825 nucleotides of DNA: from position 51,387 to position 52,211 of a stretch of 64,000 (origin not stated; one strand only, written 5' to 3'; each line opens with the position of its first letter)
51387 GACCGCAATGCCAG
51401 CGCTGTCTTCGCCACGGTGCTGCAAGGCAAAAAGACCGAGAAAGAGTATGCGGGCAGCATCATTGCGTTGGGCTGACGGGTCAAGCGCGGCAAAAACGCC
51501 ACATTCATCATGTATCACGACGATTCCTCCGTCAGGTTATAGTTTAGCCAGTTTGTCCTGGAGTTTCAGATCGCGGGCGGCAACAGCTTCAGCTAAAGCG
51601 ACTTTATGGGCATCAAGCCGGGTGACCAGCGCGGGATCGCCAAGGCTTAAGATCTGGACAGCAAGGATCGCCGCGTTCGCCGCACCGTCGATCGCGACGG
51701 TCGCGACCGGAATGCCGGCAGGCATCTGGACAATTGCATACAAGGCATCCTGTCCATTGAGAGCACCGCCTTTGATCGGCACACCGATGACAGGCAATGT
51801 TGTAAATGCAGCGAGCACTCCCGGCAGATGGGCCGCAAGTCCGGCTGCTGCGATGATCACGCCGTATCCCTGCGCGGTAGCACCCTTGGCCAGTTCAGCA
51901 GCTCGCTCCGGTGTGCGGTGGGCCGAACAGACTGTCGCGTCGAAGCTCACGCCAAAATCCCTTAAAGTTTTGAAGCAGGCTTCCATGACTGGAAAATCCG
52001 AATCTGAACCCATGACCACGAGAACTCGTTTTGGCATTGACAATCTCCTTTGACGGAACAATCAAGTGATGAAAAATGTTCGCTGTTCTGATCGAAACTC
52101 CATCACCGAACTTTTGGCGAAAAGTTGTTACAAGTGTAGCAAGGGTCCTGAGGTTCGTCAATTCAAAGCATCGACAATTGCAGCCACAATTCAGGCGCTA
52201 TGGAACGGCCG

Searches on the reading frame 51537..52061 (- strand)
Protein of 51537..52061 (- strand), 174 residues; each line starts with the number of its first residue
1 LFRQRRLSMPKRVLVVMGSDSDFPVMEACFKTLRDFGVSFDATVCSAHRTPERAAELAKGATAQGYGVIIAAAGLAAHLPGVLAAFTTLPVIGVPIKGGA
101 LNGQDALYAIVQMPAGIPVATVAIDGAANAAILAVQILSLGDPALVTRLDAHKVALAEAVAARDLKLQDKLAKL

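Call 3: search_protein_families(library=pfam, proteins=[window:51537-52061:-])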
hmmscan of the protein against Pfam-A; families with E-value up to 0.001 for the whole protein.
window:51537-52061:- (174 aa): 1 family
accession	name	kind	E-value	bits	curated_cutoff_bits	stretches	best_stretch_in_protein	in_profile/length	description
PF00731.26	AIRC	-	1.2e-60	203.8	30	1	12-156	1-145/148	AIR carboxylase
